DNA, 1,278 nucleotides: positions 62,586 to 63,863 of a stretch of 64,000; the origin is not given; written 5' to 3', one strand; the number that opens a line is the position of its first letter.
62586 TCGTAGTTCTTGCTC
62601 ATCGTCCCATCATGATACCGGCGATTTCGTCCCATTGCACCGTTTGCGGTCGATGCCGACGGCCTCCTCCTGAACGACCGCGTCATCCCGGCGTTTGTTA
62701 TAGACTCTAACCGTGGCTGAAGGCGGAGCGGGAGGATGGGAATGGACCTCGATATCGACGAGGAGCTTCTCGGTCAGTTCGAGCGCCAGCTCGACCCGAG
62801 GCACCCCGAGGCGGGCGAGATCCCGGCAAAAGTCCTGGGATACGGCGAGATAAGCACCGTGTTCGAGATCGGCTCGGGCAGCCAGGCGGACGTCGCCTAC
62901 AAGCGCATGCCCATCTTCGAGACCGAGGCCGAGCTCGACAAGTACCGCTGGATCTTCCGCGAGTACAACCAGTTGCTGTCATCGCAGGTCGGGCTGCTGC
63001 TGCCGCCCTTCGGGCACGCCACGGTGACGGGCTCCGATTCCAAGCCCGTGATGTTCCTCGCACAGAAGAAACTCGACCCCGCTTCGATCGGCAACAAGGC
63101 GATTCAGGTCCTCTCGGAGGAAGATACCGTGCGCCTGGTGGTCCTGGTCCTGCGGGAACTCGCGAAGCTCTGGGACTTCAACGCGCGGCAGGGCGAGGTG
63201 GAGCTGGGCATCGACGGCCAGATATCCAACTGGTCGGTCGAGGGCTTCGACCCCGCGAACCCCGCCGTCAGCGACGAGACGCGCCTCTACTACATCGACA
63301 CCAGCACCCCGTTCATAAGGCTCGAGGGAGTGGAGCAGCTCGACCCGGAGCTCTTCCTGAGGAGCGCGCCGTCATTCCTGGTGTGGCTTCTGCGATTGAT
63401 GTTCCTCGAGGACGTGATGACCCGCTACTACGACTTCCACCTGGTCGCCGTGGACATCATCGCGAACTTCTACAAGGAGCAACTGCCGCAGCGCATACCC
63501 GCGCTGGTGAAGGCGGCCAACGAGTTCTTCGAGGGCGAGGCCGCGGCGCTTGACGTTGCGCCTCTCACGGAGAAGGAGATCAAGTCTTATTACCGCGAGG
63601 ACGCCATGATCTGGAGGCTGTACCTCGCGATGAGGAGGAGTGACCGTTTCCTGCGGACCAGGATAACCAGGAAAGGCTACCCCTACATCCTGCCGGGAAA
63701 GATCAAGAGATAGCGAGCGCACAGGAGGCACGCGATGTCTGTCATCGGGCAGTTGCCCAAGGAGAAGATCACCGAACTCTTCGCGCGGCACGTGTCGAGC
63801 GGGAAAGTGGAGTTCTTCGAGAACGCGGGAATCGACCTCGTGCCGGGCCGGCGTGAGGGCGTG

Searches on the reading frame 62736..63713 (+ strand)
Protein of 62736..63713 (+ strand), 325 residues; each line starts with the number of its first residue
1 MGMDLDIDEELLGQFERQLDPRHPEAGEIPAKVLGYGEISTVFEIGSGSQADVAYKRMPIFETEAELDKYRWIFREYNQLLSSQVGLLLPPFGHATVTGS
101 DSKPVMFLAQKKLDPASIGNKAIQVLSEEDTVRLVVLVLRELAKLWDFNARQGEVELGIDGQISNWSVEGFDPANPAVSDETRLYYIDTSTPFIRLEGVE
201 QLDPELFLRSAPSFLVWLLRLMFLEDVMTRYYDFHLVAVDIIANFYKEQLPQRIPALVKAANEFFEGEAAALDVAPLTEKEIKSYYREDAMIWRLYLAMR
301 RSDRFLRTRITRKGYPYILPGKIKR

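Call 53: search_protein_families(library=pfam, proteins=[window:62736-63713:+], max_evalue=0.00001)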
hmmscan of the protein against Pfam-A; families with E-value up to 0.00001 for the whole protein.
window:62736-63713:+ (325 aa): 1 family
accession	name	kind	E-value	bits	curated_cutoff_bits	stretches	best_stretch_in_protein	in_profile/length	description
PF19709.4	DUF6206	-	1.1e-18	67.9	30.4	1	28-301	14-268/271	Family of unknown function (DUF6206)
